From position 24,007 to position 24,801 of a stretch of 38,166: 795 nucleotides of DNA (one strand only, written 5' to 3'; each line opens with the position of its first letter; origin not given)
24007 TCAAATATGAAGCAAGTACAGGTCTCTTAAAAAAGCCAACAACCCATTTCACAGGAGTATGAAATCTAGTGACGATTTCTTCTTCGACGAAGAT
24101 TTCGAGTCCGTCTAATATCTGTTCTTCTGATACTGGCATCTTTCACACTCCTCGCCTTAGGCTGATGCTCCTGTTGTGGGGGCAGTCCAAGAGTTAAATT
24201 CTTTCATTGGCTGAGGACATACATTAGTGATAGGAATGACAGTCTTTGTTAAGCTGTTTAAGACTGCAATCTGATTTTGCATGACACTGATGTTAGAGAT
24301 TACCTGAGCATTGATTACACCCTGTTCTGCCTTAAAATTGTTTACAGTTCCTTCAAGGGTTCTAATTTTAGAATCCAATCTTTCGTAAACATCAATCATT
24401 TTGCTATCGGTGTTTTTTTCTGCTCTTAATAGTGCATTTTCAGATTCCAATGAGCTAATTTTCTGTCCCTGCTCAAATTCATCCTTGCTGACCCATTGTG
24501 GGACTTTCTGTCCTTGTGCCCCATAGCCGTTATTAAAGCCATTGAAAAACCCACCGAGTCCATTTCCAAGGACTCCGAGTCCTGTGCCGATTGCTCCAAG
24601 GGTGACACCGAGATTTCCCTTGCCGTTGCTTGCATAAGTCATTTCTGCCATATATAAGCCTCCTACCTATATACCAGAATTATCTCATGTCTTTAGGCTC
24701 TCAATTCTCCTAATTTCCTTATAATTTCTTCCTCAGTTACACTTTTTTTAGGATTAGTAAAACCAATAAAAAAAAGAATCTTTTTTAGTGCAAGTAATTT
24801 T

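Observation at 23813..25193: Reverse-oriented cassette between tail and lysis modules: sigma-r4-like regulator, glycine-zipper/coiled-coil membrane protein and a 108-aa unknown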

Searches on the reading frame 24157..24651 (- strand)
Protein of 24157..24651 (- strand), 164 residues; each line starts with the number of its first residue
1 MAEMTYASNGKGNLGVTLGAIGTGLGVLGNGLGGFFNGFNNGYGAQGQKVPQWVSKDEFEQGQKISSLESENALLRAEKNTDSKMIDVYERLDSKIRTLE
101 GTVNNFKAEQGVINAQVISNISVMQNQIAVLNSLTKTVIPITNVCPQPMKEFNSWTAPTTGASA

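Call 4: search_protein_families(library=pfam, proteins=[window:24157-24651:-], max_evalue=1)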
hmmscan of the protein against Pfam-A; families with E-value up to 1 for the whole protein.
window:24157-24651:- (164 aa): 3 families
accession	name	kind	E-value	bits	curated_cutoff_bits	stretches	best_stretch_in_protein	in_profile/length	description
PF25764.1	KIF21A_4th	-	0.00093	19.3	33.1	1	55-110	96-151/183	KIF21A-like domain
PF08663.15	HalX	-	0.08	13.8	23.2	1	60-104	7-52/68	HalX domain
PF01166.23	TSC22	-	0.12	13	30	0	63-81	28-46/57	TSC-22/dip/bun family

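Call 5: search_protein_families(library=phrogs, proteins=[window:24157-24651:-], max_evalue=0.1)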
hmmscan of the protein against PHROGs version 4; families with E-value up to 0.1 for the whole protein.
window:24157-24651:- (164 aa): 4 families
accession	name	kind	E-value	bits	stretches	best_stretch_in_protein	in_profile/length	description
phrog_16617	-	unknown function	0.017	16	1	67-90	21-44/69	-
phrog_36217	-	unknown function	0.039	15.4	1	61-108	36-80/115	-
phrog_17011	-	unknown function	0.055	14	1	46-109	117-179/192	-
phrog_1399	-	unknown function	0.075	13.7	0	60-77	19-36/58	-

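Call 7: find_homologous_proteins(query=window:24157-24651:-)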
Query window:24157-24651:- (164 aa): 1241 proteins with E <= 0.001 among 1279 candidates; the best 120 are listed.
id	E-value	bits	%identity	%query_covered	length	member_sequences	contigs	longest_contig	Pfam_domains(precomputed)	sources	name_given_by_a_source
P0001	5.8e-98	343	97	100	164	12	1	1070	-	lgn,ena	-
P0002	3.0e-92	325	91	99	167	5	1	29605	-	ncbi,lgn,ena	-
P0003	6.4e-88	310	90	99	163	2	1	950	-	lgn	-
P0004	2.5e-80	286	84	99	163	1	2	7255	-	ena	-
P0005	4.3e-80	285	85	95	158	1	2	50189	-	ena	-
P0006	4.7e-80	285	85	95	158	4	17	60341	-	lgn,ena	-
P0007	6.5e-80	284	83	99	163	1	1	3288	-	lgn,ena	-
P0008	1.4e-79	283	86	95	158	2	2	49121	-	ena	-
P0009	2.8e-79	282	82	99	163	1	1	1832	-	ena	-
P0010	5.4e-79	281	87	100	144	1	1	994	-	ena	-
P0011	7.1e-79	281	83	99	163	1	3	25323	-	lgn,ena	-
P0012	1.3e-77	277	82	99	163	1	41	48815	-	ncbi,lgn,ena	-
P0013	1.9e-77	276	83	96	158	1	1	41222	-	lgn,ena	-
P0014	4.7e-77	275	82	99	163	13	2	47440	-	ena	-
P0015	2.1e-75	270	78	98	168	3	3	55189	-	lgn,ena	-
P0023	4.7e-69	249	75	98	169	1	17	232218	-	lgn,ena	-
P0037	4.8e-61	223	69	97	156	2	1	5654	-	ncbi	-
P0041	6.5e-60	220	68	98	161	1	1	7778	-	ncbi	-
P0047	4.7e-59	217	66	100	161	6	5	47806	-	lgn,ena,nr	nr:MAG TPA: hypothetical protein [Caudoviricetes sp.]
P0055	8.9e-58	213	66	95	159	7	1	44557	-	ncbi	-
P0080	1.7e-52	195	62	99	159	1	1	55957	-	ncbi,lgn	-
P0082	2.2e-52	195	63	98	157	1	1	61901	-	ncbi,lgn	-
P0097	5.5e-47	178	52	95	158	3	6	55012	-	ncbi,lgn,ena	-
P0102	1.0e-44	170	54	93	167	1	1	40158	-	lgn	-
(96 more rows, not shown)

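Call 8: search_protein_families(library=ncbifam, proteins=[window:24157-24651:-], max_evalue=0.1)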
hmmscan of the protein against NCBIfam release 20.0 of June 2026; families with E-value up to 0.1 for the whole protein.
window:24157-24651:- (164 aa): 1 family
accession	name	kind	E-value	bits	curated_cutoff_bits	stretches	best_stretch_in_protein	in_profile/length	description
NF040697.1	VPA1267_fam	equivalog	0.053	13.7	90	0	53-96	94-137/143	VPA1267 family protein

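Call 9: find_encoding_contigs(protein=window:24157-24651:-, flank=6000, max_places=4)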
Protein window:24157-24651:- (164 aa): 23 contigs read that carry it; 4 places shown.
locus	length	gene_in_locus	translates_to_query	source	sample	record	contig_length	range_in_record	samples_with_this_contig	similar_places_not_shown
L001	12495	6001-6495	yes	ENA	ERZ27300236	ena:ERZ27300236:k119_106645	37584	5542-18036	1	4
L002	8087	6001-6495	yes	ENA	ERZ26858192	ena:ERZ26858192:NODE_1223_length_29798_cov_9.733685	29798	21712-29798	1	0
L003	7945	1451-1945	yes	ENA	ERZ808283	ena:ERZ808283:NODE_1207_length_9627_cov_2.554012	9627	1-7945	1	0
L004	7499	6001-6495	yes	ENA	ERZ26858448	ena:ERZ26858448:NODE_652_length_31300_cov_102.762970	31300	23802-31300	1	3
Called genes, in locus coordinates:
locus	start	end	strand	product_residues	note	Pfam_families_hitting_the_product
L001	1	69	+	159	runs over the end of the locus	PF14730:DUF4468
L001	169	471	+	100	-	-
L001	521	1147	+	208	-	-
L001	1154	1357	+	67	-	-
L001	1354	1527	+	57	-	-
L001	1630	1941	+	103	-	-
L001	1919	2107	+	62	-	-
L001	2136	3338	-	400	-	PF00589:Phage_integrase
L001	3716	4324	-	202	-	-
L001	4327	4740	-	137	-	-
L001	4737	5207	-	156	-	-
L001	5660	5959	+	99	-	-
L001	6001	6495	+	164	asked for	-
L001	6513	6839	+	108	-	-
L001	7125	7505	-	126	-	-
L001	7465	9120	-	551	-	-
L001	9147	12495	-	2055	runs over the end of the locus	-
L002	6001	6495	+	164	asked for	-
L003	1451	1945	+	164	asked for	-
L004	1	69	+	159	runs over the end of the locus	PF14730:DUF4468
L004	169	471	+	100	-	-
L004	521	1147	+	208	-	-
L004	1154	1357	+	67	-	-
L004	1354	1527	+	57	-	-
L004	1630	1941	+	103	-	-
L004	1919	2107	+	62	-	-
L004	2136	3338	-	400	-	PF00589:Phage_integrase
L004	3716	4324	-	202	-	-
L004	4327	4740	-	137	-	-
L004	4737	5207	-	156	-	-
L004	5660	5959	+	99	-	-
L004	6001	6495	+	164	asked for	-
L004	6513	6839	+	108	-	-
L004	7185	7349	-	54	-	-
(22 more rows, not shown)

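Call 10: find_encoding_contigs(protein=P0023, flank=8000, max_places=4)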
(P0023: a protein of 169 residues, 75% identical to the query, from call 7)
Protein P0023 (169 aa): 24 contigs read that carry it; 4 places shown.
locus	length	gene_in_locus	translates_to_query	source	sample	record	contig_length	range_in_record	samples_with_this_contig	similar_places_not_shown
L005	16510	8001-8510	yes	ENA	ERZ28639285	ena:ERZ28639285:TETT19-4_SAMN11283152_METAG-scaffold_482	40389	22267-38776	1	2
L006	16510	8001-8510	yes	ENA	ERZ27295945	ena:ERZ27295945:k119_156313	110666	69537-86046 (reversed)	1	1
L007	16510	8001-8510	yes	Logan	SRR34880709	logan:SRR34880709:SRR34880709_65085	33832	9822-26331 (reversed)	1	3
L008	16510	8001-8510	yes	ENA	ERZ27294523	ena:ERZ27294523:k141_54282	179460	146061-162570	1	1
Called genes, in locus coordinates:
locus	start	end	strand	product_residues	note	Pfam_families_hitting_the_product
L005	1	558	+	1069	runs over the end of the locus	PF10145:PhageMin_Tail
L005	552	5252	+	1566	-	PF01391:Collagen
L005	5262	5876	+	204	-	-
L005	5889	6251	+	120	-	-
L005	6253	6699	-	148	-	PF01381:HTH_3 (weak), PF02796:HTH_7 (weak), PF14384:BrnA_antitoxin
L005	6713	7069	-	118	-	-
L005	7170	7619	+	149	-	-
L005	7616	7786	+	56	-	-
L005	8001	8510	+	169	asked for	-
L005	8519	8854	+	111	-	-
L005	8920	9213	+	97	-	-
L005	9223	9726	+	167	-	-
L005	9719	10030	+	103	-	-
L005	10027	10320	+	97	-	-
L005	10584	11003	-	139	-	-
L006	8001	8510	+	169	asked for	-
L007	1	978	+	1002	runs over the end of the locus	PF10145:PhageMin_Tail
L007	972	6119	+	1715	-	PF01391:Collagen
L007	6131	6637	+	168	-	-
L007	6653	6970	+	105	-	-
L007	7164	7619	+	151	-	-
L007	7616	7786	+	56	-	-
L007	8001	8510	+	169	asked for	-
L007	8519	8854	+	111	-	-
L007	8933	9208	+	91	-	PF06825:HSBP1 (faint), PF10779:XhlA (weak)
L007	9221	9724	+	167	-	-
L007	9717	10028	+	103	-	-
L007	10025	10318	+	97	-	-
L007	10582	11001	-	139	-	-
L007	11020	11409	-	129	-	PF00436:SSB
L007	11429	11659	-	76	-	-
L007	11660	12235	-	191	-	PF01695:IstB_IS21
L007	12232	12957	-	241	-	PF14297:Lin1244_N (faint)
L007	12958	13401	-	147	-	PF05866:RusA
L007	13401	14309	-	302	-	-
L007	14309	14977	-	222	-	PF27148:Slr1353_N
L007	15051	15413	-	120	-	-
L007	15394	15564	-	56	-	-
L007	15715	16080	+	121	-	-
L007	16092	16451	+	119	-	-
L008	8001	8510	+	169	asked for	-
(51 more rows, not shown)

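Call 16: find_related_loci(query=A1, collection=genome_contigs, flank=8000)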
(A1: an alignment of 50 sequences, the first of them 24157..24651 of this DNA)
Query A1 (164 aa) in genome_contigs; peptide patterns used: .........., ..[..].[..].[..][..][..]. (x = any residue, [..] = any of these).
68 stretches matched a pattern; 32 encode a relative of the query (tblastn E <= 1e-3); 32 distinct loci.
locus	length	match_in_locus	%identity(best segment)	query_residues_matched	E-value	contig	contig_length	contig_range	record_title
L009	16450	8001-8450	63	1-155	8e-59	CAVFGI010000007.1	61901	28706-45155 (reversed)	Selenomonadaceae bacterium isolate H07645-L1_cleanbin_000029 genome assembly, contig: Spades_H07645-L1_contig_164, whole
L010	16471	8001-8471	71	1-158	4e-57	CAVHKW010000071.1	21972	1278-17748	uncultured Oscillospiraceae bacterium isolate H07653-L1_cleanbin_000033 genome assembly, contig: Spades_H07653-L1_contig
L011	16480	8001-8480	60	1-160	1e-53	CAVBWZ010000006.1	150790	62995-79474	Bacteroidaceae bacterium isolate H07624-L1_cleanbin_000022 genome assembly, contig: Spades_H07624-L1_contig_26, whole ge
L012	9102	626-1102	54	1-164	5e-47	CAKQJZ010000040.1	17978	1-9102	MAG: uncultured Spirochaetales bacterium isolate REFINED_METABAT215_TOP10_CONTIGS_1500_ASSEMBLY_K77_MERGED__Hadza_MoBio_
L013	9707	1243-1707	50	4-158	8e-39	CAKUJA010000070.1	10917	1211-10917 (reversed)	MAG: uncultured Oscillospiraceae bacterium isolate REFINED_METABAT215_TOP10_CONTIGS_1500_ASSEMBLY_K77_MERGED__Hadza_MoBi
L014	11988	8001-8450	45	4-162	3e-38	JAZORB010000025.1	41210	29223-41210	MAG: Eubacteriales bacterium isolate T1900045563_YK20190257.MAGScoT_cleanbin_000033 SGB_7919_k141_1849625, whole genome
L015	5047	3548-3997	50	9-159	2e-37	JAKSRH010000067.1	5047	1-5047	MAG: Saccharofermentans sp. isolate Horse_feces250 MAG250_67, whole genome shotgun sequence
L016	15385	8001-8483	51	4-163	5e-36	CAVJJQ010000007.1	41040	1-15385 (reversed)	bacterium isolate H07678-L1_cleanbin_000001 genome assembly, contig: Spades_H07678-L1_contig_44, whole genome shotgun se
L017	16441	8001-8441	46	3-155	1e-34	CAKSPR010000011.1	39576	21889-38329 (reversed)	MAG: uncultured Eubacteriales bacterium isolate REFINED_METABAT215_TOP10_CONTIGS_1500_ASSEMBLY_K77_MERGED__Hadza_PheChl_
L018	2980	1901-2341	46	3-155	9e-35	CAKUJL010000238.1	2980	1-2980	MAG: uncultured Oscillospiraceae bacterium isolate REFINED_METABAT215_TOP10_CONTIGS_1500_ASSEMBLY_K77_MERGED__Hadza_PheC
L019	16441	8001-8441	44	6-155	2e-33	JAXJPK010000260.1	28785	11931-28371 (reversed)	MAG: Clostridia bacterium isolate DOME_MAG_1672 1672_C0128_k141_705480, whole genome shotgun sequence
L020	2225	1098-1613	38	3-156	2e-31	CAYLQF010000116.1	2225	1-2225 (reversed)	MAG TPA_asm: uncultured Ruminococcus sp. isolate SRP225648_co1_163 genome assembly, contig: NODE_123784_length_2225_cov_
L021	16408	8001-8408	38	3-164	2e-29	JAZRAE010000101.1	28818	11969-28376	MAG: Eubacteriales bacterium isolate T1900045144_TC20190138.MAGScoT_cleanbin_000022 SGB_4934_k141_2418528, whole genome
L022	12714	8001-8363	46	23-155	3e-29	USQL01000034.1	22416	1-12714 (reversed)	uncultured Clostridiales bacterium isolate UMGS1981 genome assembly, contig: NODE_419_length_22416_cov_5.268369, whole g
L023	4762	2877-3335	41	3-162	6e-29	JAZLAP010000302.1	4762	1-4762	MAG: Eubacteriales bacterium isolate T1900045075_TC20190069.MAGScoT_cleanbin_000009 SGB_4631_k141_2033262, whole genome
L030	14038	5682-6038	43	4-131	2e-15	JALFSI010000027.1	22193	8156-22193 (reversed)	MAG: Clostridiales bacterium isolate SUG967 k141_52069, whole genome shotgun sequence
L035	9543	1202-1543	45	4-116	2e-11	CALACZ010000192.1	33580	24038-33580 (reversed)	MAG TPA_asm: uncultured Firmicutes bacterium isolate SRR1747065_bin.135_CONCOCT_v1.1_MAG genome assembly, contig: ERZ808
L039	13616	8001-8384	37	4-128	7e-9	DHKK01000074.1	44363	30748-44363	MAG TPA_asm: Clostridiales bacterium UBA4696 UBA4696_contig_8670, whole genome shotgun sequence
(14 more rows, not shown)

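Call 17: search_solved_structures(query=A1, max_evalue=1)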
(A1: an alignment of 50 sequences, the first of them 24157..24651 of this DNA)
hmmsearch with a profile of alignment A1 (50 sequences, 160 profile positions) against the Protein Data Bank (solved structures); distinct sequences matched with E-value up to 1: 12.
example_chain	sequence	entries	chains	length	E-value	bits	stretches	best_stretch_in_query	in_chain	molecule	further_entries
4eij_A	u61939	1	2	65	0.062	16.4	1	79-134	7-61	P protein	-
7rpr_A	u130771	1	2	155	0.1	15.7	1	28-99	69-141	Fibronectin-binding lipoprotein FbpA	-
5uae_A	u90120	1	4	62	0.14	15.3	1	63-116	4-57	Putative integrase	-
3lt6_A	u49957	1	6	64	0.31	14.2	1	62-100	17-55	Adhesin yadA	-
9ges_A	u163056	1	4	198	0.58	13.3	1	41-120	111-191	E3 ubiquitin-protein ligase CCNB1IP1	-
6vag_A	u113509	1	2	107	0.63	13.2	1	80-134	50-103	Phosphoprotein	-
8izl_D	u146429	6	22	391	0.72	13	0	78-134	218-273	Phosphoprotein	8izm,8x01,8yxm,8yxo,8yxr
9f9s_CN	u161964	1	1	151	0.74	12.9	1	28-117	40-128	Multiprotein-bridging factor 1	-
6dnw_A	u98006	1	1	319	0.87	12.7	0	63-123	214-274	Putative integrase [Bacteriophage A118]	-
5u96_A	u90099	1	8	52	0.9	12.7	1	68-116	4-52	Putative integrase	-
4kis_A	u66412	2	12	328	0.92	12.6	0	63-123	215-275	Putative integrase [Bacteriophage A118] | A118 serine integrase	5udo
6zvi_T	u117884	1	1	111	1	12.5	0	63-117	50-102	MBF1 isoform 1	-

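Call 22: find_encoding_contigs(protein=P0047, flank=8000, max_places=3)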
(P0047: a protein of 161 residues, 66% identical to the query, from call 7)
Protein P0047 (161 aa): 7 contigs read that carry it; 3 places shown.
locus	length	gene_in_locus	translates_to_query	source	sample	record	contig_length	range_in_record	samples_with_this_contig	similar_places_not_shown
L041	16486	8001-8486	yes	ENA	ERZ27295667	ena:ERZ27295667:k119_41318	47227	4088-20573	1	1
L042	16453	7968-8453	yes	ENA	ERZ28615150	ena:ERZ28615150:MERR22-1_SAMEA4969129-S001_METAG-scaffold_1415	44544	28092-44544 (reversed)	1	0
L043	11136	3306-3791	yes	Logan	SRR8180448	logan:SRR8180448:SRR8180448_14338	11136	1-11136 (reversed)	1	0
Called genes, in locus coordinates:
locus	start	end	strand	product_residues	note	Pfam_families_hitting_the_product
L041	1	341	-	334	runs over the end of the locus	PF03837:RecT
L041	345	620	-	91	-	-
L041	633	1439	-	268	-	PF07083:DUF1351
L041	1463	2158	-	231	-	PF09588:YqaJ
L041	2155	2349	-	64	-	-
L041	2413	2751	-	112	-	-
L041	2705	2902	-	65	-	-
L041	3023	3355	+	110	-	PF07022:Phage_CI_repr (weak), PF01381:HTH_3 (weak)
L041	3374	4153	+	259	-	-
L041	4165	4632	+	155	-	-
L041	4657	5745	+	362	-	-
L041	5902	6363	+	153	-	PF13274:SocA_Panacea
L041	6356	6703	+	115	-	-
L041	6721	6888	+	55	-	-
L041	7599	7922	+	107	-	-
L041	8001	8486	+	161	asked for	-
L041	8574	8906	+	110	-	-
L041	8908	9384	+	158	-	-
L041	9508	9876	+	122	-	-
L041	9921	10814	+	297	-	-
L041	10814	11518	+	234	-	-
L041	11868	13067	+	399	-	PF13102:Phage_int_SAM_5 (weak), PF14659:Phage_int_SAM_3 (faint), PF00589:Phage_integrase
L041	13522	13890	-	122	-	-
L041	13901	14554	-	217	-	PF12789:PTR (faint), PF21882:Gp53-like_C (weak)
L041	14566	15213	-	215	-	-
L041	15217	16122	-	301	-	-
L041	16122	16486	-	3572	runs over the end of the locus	PF18798:LPD3, PF18760:ART-PolyVal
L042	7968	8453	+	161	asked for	-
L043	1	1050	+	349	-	?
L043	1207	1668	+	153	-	PF13274:SocA_Panacea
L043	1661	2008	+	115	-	-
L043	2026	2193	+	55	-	-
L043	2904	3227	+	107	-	-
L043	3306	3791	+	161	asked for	-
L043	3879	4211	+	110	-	-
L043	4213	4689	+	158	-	-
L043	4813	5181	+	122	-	-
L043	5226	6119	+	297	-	-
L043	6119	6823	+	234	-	-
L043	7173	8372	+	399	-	PF13102:Phage_int_SAM_5 (weak), PF14659:Phage_int_SAM_3 (faint), PF00589:Phage_integrase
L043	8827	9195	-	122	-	-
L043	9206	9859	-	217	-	PF12789:PTR (faint), PF21882:Gp53-like_C (weak)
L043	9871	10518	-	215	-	-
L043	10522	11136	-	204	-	?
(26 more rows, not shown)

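Call 23: find_encoding_contigs(protein=P0102, flank=8000, max_places=3)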
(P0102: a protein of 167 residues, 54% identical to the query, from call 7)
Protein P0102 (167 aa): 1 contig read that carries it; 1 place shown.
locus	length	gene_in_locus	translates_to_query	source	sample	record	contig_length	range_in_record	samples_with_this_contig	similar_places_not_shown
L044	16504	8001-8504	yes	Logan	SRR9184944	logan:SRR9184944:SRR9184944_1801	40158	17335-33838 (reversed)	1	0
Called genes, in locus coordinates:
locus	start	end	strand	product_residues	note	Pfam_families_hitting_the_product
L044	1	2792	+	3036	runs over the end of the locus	?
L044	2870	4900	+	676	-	PF10651:BppU_N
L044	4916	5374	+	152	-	-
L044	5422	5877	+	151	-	-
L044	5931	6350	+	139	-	-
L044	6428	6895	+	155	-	PF05105:Phage_holin_4_1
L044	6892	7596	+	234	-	PF02557:VanY (weak), PF13539:Peptidase_M15_4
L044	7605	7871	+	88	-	-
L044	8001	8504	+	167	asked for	-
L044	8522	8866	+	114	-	-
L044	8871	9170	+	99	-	-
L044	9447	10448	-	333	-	PF00589:Phage_integrase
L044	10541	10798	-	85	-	-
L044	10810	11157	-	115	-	PF01381:HTH_3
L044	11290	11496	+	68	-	PF05339:DUF739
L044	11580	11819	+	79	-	-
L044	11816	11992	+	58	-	-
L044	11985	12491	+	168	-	PF01464:SLT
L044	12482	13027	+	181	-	-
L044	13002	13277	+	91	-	-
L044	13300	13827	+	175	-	PF01966:HD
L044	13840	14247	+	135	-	PF00436:SSB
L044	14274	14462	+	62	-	-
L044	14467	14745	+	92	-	-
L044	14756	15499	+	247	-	PF13730:HTH_36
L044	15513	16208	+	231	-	PF01695:IstB_IS21, PF00308:Bac_DnaA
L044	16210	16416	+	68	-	-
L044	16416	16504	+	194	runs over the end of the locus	-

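Call 24: search_protein_families(library=padloc, proteins=[window:24157-24651:-, L044:7605-7871:+, L044:8871-9170:+, L041:7599-7922:+, L041:8908-9384:+, L007:7164-7619:+], max_evalue=1)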
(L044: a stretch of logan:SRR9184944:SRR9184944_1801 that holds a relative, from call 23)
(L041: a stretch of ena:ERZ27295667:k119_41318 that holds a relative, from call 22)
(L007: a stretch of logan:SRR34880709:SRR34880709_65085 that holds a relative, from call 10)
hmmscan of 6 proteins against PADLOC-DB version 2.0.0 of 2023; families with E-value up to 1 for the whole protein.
window:24157-24651:- (164 aa): 1 family
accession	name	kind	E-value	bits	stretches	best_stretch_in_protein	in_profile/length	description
PDLC02721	PbeC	-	0.022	11.2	1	69-126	429-485/669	PbeC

L044:7605-7871:+ (88 aa): 0 families

L044:8871-9170:+ (99 aa): 0 families

L041:7599-7922:+ (107 aa): 0 families

L041:8908-9384:+ (158 aa): 0 families

L007:7164-7619:+ (151 aa): 0 families
